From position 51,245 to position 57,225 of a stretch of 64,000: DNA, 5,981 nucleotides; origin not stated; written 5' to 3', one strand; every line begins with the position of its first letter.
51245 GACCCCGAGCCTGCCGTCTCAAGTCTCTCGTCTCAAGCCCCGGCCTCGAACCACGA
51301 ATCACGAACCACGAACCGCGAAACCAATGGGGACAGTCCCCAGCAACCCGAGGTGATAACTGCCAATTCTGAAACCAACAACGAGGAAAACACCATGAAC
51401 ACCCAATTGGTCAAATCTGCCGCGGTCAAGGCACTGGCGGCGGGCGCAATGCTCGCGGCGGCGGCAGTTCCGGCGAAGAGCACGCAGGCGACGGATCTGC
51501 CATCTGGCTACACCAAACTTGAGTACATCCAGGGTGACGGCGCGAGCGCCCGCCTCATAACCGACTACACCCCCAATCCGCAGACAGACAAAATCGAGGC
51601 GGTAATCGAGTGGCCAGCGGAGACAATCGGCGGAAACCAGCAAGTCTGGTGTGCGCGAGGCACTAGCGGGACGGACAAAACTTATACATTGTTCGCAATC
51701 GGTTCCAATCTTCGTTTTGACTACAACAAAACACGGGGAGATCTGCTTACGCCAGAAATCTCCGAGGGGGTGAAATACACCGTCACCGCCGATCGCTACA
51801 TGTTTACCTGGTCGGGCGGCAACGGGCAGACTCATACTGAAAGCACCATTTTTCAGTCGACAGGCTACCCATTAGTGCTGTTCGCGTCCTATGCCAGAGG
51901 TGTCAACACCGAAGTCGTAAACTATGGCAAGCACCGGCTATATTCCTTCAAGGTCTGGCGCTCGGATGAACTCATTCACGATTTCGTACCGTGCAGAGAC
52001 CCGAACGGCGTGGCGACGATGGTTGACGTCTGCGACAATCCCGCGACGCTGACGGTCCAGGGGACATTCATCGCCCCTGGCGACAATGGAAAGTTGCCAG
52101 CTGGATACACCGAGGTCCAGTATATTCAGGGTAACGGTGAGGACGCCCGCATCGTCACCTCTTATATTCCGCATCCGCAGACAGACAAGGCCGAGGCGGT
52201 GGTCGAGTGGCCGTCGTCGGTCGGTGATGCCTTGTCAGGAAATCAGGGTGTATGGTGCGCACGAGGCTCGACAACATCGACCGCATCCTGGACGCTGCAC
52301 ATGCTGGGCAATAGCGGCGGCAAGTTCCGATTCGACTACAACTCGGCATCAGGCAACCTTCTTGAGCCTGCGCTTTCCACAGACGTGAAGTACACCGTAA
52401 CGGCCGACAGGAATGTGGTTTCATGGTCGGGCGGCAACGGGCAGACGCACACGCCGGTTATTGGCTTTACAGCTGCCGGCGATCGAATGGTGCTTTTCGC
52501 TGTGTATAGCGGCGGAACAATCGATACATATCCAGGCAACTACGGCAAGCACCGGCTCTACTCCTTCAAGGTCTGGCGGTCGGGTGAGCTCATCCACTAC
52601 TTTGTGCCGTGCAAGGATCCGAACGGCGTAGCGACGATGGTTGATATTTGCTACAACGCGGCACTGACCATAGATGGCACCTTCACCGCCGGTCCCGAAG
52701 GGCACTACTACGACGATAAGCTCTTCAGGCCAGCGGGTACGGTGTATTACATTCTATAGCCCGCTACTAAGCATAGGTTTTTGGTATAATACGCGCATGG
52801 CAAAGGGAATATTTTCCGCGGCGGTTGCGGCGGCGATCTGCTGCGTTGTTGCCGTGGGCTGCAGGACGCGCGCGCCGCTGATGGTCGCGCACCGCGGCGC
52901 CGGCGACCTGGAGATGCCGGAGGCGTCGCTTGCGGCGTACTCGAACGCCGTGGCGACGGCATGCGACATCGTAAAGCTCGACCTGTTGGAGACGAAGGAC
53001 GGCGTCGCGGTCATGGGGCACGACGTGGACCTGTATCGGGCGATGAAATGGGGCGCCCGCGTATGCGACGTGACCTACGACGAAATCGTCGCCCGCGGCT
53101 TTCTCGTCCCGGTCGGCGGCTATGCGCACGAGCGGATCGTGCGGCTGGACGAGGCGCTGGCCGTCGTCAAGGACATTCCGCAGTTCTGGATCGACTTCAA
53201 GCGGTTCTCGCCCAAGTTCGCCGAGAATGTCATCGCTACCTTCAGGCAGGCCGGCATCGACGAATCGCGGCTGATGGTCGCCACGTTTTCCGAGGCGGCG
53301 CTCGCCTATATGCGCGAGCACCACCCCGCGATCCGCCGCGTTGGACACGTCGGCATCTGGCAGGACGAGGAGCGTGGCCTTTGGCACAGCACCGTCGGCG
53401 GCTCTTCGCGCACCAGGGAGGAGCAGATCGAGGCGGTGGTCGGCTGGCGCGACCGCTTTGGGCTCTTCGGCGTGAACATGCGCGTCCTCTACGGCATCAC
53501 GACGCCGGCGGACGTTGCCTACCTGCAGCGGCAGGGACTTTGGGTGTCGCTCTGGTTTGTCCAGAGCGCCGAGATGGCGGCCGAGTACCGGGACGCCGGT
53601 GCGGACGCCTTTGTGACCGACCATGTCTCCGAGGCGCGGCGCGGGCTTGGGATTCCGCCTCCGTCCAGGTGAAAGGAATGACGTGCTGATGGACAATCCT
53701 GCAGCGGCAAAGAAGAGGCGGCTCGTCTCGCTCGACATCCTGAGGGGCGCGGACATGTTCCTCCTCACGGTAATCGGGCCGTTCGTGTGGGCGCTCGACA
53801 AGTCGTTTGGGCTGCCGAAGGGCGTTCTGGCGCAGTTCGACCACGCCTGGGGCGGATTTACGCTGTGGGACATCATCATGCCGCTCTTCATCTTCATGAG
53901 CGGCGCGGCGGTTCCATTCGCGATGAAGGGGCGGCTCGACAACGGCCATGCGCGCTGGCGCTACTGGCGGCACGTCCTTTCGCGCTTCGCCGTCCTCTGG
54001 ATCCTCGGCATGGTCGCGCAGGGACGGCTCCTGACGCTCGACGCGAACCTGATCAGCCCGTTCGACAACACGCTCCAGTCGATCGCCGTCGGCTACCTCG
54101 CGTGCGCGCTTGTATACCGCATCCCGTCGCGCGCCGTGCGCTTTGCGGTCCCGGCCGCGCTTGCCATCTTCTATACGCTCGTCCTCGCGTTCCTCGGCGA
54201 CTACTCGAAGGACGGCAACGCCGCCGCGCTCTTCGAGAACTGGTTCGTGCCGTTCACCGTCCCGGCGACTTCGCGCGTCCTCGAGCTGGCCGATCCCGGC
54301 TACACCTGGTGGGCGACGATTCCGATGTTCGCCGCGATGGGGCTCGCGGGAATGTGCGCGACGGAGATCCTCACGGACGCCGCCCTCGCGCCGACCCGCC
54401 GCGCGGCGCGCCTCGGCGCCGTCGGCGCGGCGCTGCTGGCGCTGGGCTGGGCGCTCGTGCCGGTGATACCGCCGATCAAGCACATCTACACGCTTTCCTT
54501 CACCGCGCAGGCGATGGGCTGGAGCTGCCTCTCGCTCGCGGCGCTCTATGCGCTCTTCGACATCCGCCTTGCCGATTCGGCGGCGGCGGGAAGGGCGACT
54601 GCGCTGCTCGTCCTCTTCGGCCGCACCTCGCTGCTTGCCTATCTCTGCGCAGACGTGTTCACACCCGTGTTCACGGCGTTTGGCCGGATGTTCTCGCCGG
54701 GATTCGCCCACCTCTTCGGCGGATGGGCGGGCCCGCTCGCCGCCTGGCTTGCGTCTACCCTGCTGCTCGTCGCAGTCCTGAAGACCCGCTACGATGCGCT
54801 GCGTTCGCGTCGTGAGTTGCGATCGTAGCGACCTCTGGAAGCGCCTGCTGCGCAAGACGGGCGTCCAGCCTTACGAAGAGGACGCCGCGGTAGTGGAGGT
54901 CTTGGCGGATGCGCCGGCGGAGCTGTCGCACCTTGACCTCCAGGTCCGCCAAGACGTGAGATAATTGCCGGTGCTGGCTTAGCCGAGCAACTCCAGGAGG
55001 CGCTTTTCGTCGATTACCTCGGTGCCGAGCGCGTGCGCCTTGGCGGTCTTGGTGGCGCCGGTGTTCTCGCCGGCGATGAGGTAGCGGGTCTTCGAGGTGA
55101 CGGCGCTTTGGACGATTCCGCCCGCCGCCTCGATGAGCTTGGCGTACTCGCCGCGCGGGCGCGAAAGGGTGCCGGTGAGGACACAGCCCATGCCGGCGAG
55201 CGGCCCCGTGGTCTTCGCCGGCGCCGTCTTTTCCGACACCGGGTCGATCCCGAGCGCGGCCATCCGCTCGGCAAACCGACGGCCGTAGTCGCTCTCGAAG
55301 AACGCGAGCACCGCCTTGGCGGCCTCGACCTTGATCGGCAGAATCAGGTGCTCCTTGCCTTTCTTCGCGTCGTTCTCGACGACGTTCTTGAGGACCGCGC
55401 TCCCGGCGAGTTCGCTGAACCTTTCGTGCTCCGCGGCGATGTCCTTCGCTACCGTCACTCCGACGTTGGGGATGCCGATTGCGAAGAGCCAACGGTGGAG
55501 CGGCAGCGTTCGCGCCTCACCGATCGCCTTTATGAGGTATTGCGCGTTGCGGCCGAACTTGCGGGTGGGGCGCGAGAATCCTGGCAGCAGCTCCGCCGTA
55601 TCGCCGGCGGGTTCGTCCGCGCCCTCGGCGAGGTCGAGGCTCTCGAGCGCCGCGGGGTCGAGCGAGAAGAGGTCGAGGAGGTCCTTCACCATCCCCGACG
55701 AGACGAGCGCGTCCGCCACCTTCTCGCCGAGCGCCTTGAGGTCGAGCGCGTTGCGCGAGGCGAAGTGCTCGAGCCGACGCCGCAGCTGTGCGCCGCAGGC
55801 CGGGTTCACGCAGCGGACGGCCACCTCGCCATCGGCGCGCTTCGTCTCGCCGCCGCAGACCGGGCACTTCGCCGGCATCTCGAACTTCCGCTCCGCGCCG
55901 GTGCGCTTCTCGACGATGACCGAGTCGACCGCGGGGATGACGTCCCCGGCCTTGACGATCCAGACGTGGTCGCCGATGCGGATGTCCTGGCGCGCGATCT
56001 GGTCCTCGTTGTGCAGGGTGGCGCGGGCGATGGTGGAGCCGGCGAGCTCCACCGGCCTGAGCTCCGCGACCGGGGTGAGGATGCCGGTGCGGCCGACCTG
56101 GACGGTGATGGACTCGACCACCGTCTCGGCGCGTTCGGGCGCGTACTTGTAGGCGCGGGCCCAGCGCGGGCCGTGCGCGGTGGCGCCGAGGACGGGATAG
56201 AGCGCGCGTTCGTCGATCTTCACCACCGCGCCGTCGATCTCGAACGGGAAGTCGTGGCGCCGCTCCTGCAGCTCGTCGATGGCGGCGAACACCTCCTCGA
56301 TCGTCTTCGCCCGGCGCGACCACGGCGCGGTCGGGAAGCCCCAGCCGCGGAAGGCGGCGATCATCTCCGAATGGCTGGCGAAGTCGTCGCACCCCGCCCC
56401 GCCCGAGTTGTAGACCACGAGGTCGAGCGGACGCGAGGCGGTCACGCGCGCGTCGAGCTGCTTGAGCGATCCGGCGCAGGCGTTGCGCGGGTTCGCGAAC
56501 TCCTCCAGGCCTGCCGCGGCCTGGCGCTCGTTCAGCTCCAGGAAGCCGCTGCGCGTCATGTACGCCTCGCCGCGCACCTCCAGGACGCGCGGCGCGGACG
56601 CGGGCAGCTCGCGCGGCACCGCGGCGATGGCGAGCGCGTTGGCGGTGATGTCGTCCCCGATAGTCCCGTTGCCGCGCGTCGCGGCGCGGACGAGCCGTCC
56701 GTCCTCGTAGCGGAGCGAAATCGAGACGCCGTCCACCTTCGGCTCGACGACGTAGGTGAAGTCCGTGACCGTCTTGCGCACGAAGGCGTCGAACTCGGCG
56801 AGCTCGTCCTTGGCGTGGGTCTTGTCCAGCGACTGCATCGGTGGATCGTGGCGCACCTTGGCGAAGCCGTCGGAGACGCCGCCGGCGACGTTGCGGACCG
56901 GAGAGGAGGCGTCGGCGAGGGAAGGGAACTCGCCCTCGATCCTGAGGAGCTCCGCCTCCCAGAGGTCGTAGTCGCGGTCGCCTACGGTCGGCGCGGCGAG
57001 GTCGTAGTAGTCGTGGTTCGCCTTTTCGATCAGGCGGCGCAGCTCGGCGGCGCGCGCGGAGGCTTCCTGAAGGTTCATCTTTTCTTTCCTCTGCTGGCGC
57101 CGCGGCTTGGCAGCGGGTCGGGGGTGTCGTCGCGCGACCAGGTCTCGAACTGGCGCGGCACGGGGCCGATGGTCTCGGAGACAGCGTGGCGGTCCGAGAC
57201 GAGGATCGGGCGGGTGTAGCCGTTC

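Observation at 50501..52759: ECF-type sigma factor ORF runs, with no stop, into a secreted lectin-like repeat protein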

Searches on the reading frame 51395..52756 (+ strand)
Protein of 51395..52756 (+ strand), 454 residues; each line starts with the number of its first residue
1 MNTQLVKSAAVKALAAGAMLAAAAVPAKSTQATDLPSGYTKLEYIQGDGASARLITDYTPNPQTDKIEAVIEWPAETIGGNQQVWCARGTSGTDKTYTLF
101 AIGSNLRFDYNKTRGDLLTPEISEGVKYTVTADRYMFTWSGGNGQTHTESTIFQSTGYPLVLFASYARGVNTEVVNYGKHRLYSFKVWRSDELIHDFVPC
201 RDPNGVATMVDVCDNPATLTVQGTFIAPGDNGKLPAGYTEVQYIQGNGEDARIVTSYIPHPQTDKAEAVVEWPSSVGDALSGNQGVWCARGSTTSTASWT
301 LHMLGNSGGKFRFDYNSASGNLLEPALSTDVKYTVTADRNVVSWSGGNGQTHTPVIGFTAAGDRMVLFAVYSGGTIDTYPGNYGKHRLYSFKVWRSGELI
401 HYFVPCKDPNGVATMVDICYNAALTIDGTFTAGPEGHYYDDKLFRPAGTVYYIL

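Call 45: search_protein_families(library=ncbifam, proteins=[window:51395-52756:+], max_evalue=1)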
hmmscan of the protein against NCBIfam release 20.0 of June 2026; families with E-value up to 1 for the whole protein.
window:51395-52756:+ (454 aa): 1 family
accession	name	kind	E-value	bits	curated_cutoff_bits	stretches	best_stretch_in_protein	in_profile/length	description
NF038367.1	OM_lipo_TUL4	subfamily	0.16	12.3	75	1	15-64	34-83/149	TUL4 family lipoprotein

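Call 46: search_protein_families(library=pfam, proteins=[window:51395-52756:+], max_evalue=1)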
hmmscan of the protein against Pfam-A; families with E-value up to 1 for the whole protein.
window:51395-52756:+ (454 aa): 0 families

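Call 61: predict_structure(alignment_id=A4)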
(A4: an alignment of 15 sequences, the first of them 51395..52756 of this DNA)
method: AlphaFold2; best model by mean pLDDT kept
length: 454 residues; sequences in the alignment: 15
mean_pLDDT: 76.4   pTM: 0.59
mean pLDDT of the five models: 76.4, 75.4, 74.0, 73.5, 68.0
residues with pLDDT >= 90: 83; 70-90: 244; 50-70: 89; < 50: 38
segments of 3 or more residues with pLDDT < 50: 1-31
pLDDT, mean of each block of 10 residues (from residue 1): 30 29 35 75 79 85 89 61 74 74 80 76 74 87 79 68 66 59 90 92 83 86 73 81 89 83 92 69 82 71 84 88 87 93 89 82 78 55 81 88 90 87 78 91 66 47
secondary structure, 60 per line:
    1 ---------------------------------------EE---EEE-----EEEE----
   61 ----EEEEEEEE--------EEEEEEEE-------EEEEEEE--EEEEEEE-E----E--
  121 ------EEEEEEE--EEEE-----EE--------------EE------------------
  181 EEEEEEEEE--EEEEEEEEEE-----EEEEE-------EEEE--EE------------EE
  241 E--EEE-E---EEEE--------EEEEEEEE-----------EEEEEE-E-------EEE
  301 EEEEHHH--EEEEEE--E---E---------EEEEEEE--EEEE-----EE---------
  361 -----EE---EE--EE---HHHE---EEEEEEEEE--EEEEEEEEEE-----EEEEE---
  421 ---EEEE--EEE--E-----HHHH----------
elements in order: E45-47 E53-56 E65-72 E81-88 E96-102 E105-111 E127-133 E136-139 E181-189 E192-201 E207-211 E219-222 E239-241 E244-246 E252-255 E264-271 E283-288 E298-304 E310-315 E332-338 E341-344 E387-395 E398-407 E413-417 E424-427 E430-432 H441-444

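Call 64: fold_search(model_id=the predicted structure, library=pdb)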
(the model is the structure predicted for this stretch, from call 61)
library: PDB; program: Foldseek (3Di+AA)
matches with E <= 10: 847; with E <= 0.001: 26
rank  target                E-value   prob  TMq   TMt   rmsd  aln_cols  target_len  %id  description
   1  2jd4_B                8.9e-09  1.00  0.31  0.37  13.8       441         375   13  Mouse laminin alpha1 chain, domains LG4-5 (released 2007-02-27)
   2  2jd4_A                2.6e-08  1.00  0.32  0.38  16.6       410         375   13  Mouse laminin alpha1 chain, domains LG4-5 (released 2007-02-27)
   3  5ik7_B                1.3e-07  1.00  0.34  0.39  12.5       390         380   12  Laminin A2LG45 I-form, Apo. (released 2016-08-10)
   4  5ik8_B                2.2e-07  1.00  0.31  0.36  12.2       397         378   10  Laminin A2LG45 I-form, G6/7 bound. (released 2016-08-10)
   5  6cw1_B                2.8e-07  1.00  0.29  0.34  17.3       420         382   10  Crystal structure of Neurexin-1 alpha ectodomain fragment, L2-L3 (released 2018-09-19)
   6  5ik4                  5.2e-07  1.00  0.34  0.40  12.3       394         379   11  Laminin A2LG45 C-form, Apo. (released 2016-08-10)
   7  6cw1_A                7.1e-07  1.00  0.31  0.36  17.1       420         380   11  Crystal structure of Neurexin-1 alpha ectodomain fragment, L2-L3 (released 2018-09-19)
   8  8vy2_A                1.0e-06  1.00  0.25  0.11  17.8       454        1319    9  Structure of mCELSR1 extracellular region containing CADH9-GAIN domains (released 2025-05-07)
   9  7cec_C                2.2e-06  1.00  0.27  0.23  13.1       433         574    8  Structure of alpha6beta1 integrin in complex with laminin-511 (released 2021-06-23)
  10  1okq                  2.6e-06  1.00  0.33  0.39  13.1       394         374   11  LAMININ ALPHA 2 CHAIN LG4-5 DOMAIN PAIR, CA1 SITE MUTANT (released 2003-09-11)
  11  3r05_A                3.6e-06  1.00  0.28  0.13  21.2       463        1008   10  Structure of neurexin 1 alpha (domains LNS1-LNS6), with splice insert SS3 (released 2011-06-15)
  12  5mc9_A                7.3e-06  1.00  0.27  0.21  15.1       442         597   10  Crystal structure of the heterotrimeric integrin-binding region of laminin-111 (released 2017-02-08)
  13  5xau_A                9.0e-06  1.00  0.29  0.24  12.2       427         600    7  Crystal structure of integrin binding fragment of laminin-511 (released 2017-09-20)
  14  3vkl_A                1.6e-05  1.00  0.20  0.29  18.0       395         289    9  Protease-resistant mutant form of human Galectin-8 in complex with two lactose molecules (released 2012-09-12)
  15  3asi                  6.5e-05  1.00  0.28  0.30  11.5       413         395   10  Alpha-Neurexin-1 ectodomain fragment; LNS5-EGF3-LNS6 (released 2011-04-13)
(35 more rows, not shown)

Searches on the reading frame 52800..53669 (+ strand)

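Call 50: search_protein_families(library=pfam, proteins=[window:52800-53669:+], max_evalue=0.001)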
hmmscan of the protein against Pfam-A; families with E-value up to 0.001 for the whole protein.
window:52800-53669:+ (290 aa): 1 family
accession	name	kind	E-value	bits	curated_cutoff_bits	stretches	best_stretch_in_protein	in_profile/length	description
PF03009.23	GDPD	-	3.8e-18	66.9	23.6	1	31-276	1-242/244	Glycerophosphoryl diester phosphodiesterase family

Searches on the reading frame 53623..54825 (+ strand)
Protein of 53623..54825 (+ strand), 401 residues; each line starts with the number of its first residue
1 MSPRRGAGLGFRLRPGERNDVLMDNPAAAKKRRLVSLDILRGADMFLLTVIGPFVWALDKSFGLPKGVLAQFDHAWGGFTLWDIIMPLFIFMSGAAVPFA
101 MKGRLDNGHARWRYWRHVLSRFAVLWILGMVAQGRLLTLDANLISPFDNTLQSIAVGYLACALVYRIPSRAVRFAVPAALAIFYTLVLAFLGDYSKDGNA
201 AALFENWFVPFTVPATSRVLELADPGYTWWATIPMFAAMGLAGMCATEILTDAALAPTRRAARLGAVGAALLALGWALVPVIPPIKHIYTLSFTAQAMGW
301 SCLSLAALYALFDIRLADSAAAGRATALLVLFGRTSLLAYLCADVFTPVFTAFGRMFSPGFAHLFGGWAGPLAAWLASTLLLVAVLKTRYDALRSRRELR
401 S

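Call 50: search_protein_families(library=pfam, proteins=[window:53623-54825:+], max_evalue=0.001)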
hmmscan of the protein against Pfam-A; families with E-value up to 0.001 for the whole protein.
window:53623-54825:+ (401 aa): 1 family
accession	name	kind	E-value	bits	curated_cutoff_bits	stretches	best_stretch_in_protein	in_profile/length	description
PF16401.11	DUF5009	-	6.9e-05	22.8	25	1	36-131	4-102/260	Domain of unknown function (DUF5009)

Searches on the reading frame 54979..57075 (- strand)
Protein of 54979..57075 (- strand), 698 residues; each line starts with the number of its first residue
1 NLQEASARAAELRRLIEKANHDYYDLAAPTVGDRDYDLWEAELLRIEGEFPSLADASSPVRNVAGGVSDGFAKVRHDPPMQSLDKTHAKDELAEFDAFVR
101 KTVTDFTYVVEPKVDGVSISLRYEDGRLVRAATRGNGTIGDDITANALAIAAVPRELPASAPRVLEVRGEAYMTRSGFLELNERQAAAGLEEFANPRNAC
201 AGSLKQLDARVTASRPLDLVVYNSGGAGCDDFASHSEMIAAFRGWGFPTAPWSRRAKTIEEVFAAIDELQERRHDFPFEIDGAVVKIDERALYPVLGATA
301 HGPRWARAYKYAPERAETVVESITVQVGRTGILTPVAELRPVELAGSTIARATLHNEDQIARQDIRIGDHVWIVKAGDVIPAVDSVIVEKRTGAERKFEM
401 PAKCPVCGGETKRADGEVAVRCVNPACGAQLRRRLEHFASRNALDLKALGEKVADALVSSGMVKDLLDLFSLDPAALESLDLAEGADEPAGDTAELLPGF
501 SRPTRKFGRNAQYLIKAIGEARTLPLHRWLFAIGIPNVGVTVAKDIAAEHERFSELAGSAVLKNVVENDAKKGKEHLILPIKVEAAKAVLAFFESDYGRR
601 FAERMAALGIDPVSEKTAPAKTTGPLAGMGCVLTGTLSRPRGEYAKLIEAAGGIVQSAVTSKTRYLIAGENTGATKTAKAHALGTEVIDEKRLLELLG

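Call 50: search_protein_families(library=pfam, proteins=[window:54979-57075:-], max_evalue=0.001)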
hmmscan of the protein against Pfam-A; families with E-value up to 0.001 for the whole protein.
window:54979-57075:- (698 aa): 6 families
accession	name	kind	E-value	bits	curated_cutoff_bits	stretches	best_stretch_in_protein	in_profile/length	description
PF01653.23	DNA_ligase_aden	-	2.7e-80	270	27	1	70-314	3-253/253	NAD-dependent DNA ligase adenylation domain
PF03120.22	DNA_ligase_OB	-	4.1e-33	113.5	32.9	1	317-394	1-78/79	NAD-dependent DNA ligase OB-fold domain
PF00533.33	BRCT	-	2.5e-08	34.4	21.3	1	624-696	4-77/78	BRCA1 C Terminus (BRCT) domain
PF03119.21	DNA_ligase_ZBD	-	3.8e-08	33.5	25.8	1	403-429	1-27/27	NAD-dependent DNA ligase C4 zinc finger domain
PF12826.13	HHH_2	-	0.0001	22.8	27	0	529-557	2-30/64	Helix-hairpin-helix motif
PF09297.16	Zn_ribbon_NUD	-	0.00011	22.2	24.8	1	404-429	6-29/32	NADH pyrophosphatase zinc ribbon domain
